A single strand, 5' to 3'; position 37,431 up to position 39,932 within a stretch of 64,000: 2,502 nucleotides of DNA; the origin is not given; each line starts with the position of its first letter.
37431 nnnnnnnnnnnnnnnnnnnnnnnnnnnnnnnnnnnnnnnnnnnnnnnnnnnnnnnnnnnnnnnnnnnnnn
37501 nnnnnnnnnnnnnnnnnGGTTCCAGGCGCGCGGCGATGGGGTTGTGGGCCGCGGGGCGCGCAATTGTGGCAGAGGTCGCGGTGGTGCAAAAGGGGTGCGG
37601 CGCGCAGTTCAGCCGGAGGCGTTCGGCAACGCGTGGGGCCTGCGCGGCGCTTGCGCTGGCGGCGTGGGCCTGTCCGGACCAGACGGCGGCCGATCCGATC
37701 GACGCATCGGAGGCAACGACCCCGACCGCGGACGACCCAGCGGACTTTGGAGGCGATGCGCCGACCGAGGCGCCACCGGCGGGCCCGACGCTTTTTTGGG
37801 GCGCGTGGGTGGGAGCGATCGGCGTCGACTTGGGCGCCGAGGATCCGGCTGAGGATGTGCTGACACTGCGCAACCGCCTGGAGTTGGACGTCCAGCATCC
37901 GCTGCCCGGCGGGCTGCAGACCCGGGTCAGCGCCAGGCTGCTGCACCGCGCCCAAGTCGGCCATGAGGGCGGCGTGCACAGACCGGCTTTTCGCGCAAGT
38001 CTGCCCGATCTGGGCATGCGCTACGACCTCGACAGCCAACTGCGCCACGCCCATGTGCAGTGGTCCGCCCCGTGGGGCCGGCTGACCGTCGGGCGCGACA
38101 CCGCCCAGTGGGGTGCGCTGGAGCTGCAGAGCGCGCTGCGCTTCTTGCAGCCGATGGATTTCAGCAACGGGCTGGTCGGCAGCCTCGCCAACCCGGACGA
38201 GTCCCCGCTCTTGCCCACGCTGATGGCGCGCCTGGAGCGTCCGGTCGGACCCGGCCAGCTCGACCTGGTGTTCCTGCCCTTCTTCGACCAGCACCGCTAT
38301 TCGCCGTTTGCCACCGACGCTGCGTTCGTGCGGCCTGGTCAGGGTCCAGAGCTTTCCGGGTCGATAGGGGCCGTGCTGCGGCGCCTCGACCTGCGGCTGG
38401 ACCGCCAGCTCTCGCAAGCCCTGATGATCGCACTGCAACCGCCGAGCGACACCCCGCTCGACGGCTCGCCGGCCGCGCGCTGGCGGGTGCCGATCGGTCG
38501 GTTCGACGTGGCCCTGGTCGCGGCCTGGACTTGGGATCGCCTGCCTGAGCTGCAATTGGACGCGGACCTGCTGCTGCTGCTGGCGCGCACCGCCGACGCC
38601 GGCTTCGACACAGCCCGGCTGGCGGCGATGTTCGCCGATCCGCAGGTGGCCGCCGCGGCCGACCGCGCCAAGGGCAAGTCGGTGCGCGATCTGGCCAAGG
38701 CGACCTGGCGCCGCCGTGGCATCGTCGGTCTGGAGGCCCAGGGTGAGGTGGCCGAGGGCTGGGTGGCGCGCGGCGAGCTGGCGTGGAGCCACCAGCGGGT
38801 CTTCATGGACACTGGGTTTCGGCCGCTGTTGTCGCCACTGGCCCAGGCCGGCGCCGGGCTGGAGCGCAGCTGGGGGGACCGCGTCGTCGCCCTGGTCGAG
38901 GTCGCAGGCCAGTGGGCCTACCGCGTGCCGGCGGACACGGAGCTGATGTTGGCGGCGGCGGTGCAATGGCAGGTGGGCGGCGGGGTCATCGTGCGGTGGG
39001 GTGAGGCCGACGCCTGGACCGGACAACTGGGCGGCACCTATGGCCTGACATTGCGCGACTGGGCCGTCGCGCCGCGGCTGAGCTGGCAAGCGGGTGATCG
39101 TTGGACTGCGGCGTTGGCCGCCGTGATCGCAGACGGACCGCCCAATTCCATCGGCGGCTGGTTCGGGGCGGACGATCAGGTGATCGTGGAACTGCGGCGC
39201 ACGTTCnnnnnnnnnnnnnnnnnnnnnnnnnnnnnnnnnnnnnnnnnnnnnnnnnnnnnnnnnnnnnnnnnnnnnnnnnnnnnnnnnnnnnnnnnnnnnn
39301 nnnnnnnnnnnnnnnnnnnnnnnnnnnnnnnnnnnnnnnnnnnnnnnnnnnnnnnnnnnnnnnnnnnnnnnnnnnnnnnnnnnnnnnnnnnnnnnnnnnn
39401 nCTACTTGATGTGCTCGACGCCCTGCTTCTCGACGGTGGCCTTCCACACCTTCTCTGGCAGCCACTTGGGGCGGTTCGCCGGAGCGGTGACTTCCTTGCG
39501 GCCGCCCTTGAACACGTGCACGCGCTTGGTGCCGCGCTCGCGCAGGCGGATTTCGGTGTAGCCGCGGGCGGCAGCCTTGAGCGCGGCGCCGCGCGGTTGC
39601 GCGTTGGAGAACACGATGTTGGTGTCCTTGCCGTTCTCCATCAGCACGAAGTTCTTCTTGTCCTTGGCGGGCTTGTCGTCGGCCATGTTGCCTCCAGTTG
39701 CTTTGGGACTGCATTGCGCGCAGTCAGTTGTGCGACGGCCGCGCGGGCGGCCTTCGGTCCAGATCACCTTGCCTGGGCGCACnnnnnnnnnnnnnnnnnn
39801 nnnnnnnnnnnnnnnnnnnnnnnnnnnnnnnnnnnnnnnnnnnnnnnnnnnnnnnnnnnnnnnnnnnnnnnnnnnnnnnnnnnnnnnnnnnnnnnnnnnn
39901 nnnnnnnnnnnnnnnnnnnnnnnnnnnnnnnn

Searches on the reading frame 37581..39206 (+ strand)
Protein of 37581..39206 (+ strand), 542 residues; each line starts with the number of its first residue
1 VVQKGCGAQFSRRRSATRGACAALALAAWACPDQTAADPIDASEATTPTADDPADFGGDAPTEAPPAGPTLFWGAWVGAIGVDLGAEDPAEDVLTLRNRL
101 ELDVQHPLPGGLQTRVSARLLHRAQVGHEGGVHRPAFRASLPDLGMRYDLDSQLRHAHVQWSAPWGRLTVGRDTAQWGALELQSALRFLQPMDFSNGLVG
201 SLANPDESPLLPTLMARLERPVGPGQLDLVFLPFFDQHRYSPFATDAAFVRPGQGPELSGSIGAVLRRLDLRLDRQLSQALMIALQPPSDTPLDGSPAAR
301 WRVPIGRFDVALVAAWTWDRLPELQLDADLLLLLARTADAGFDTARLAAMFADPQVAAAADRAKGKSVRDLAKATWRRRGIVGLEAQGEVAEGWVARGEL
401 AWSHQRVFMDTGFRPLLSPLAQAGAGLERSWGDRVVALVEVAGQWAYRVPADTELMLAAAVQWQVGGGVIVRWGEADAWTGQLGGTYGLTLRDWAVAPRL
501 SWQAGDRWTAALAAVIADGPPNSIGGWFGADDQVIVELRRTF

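Call 32: search_protein_families(library=pfam, proteins=[window:37581-39206:+], max_evalue=0.01)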
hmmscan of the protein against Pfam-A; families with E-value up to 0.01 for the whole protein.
window:37581-39206:+ (542 aa): 0 families

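Call 38: search_solved_structures(query=window:37581-39206:+, max_evalue=1, show_alignments=1)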
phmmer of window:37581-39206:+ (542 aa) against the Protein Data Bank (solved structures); distinct sequences matched with E-value up to 1: 0.

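Call 69: search_protein_representatives(protein=window:37581-39206:+)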
Query: 542 residues. Proteins with E-value up to 0.001 (for the whole library): 189; up to 1e-10: 77; up to 1e-30: 8. The best 150 are listed.
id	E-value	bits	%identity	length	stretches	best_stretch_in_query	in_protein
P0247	3.0e-171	587.5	55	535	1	10-542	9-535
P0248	1.8e-51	192.1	43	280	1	271-542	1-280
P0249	4.2e-49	184.3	51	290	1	96-276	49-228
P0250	2.5e-44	168.5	42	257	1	293-542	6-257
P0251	4.5e-37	144.6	33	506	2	35-328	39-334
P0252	9.9e-34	133.5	29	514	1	87-536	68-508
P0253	2.1e-32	129.2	37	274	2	372-537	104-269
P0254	5.8e-31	124.4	28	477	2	367-540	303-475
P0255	2.0e-27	112.7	31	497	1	39-538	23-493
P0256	5.5e-27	111.3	28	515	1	25-541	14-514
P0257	9.8e-27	110.5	25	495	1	78-457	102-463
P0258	1.1e-25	107.0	29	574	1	50-541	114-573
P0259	9.6e-25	103.9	28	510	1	58-524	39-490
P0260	2.8e-24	102.4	27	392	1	152-529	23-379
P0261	4.4e-24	101.7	27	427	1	145-536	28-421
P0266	5.1e-22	94.9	29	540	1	42-541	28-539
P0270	1.8e-20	89.8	25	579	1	74-541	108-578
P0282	2.0e-16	76.4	27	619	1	137-537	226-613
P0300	1.8e-13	66.7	28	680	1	167-534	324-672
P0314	1.1e-11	60.8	27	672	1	146-539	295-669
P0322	6.2e-11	58.3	25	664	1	54-537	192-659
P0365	1.8e-07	46.8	25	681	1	158-535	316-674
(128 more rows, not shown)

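Call 71: search_protein_families(library=pfam, proteins=[P0252, P0256, P0258, P0266, P0270, P0282, P0300, P0314, P0322, P0365], max_evalue=0.1)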
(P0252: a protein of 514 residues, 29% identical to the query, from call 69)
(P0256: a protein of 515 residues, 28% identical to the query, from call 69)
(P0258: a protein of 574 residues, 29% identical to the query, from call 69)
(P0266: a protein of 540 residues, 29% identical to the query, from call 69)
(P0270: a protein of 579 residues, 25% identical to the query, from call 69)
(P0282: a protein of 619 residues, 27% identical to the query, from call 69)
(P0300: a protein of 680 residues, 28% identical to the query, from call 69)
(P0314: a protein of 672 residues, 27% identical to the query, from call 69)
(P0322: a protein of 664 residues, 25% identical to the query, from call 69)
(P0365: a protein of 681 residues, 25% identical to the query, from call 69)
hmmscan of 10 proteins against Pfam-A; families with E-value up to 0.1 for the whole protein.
P0252 (514 aa): 1 family
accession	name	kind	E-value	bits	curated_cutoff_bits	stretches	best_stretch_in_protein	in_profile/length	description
PF06980.17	DUF1302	-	3.2e-25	89.6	23.2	1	125-388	141-375/541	Protein of unknown function (DUF1302)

P0256 (515 aa): 1 family
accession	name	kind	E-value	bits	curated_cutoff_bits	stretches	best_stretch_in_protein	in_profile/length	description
PF06980.17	DUF1302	-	2.5e-08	33.9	23.2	1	123-379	133-365/541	Protein of unknown function (DUF1302)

P0258 (574 aa): 1 family
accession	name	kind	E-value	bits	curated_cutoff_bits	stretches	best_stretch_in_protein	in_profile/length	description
PF06980.17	DUF1302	-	7.6e-13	48.7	23.2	1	193-437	133-365/541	Protein of unknown function (DUF1302)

P0266 (540 aa): 1 family
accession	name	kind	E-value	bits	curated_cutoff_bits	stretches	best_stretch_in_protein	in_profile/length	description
PF06980.17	DUF1302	-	2.2e-05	24.1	23.2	1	136-189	142-201/541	Protein of unknown function (DUF1302)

P0270 (579 aa): 1 family
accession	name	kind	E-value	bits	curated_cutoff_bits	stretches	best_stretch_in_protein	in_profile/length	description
PF06980.17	DUF1302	-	6.8e-07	29.1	23.2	1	182-255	143-220/541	Protein of unknown function (DUF1302)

P0282 (619 aa): 2 families
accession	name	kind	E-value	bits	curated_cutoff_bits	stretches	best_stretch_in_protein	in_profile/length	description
PF06980.17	DUF1302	-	4.9e-08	32.9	23.2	1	251-578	160-478/541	Protein of unknown function (DUF1302)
PF04338.18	DUF481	-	0.098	13.1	21.1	0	158-225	123-190/210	Protein of unknown function, DUF481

P0300 (680 aa): 2 families
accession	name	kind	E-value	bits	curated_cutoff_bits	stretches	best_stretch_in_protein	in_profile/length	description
PF06980.17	DUF1302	-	2.2e-07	30.8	23.2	1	298-532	133-351/541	Protein of unknown function (DUF1302)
PF07396.17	Porin_O_P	-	0.075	12.7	20.9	0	298-344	55-102/370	Phosphate-selective porin O and P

P0314 (672 aa): 3 families
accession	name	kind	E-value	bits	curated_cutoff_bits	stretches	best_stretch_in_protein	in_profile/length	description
PF06980.17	DUF1302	-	3.5e-07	30.1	23.2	1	296-544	139-371/541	Protein of unknown function (DUF1302)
PF13563.12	2_5_RNA_ligase2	-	0.0061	17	27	1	88-146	45-100/152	2'-5' RNA ligase superfamily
PF07396.17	Porin_O_P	-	0.044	13.5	20.9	1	291-333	56-101/370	Phosphate-selective porin O and P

P0322 (664 aa): 12 families
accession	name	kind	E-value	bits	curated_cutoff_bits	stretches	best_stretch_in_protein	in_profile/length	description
PF06980.17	DUF1302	-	1.1e-09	38.3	23.2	1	276-533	129-369/541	Protein of unknown function (DUF1302)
PF07719.23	TPR_2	-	1.3e-07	31.7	27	1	90-119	2-31/34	Tetratricopeptide repeat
PF13424.12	TPR_12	-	5.3e-07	30.2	30.1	1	50-117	4-73/77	Tetratricopeptide repeat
PF14559.12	TPR_19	-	1.3e-05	25.9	25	1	66-120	1-56/68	Tetratricopeptide repeat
PF13432.12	TPR_16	-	1.8e-05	25.5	32.7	1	60-119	1-61/65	Tetratricopeptide repeat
PF00515.34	TPR_1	-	2.4e-05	24.4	27.8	0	58-87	3-32/34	Tetratricopeptide repeat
PF13428.12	TPR_14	-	0.00044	21.1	23.5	1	89-121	1-33/44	Tetratricopeptide repeat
PF13176.12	TPR_7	-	0.0026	18.2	27.9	1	91-121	1-31/36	Tetratricopeptide repeat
PF13181.12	TPR_8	-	0.0077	16.8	25.7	0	59-88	4-33/34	Tetratricopeptide repeat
PF13174.12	TPR_6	-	0.017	16.2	26.3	0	92-118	3-29/33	Tetratricopeptide repeat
PF10602.15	RPN7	-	0.023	14.8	29.6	0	24-77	11-64/174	26S proteasome subunit RPN7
PF13374.12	TPR_10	-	0.05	14.1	27.5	0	52-84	5-37/42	Tetratricopeptide repeat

P0365 (681 aa): 1 family
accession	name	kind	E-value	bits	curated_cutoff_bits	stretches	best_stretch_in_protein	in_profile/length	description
PF06980.17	DUF1302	-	5.3e-14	52.6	23.2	1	305-644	139-479/541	Protein of unknown function (DUF1302)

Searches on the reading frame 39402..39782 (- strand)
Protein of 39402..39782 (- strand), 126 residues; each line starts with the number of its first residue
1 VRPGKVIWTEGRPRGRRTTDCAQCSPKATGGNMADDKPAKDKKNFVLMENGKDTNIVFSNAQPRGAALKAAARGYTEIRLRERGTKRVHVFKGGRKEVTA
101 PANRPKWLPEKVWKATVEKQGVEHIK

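Call 32: search_protein_families(library=pfam, proteins=[window:39402-39782:-], max_evalue=0.01)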
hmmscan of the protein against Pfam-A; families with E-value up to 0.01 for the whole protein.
window:39402-39782:- (126 aa): 1 family
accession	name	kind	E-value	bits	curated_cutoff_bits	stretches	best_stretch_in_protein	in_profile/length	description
PF05854.16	MC1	-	1.3e-28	99.6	23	1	41-125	1-95/96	Non-histone chromosomal protein MC1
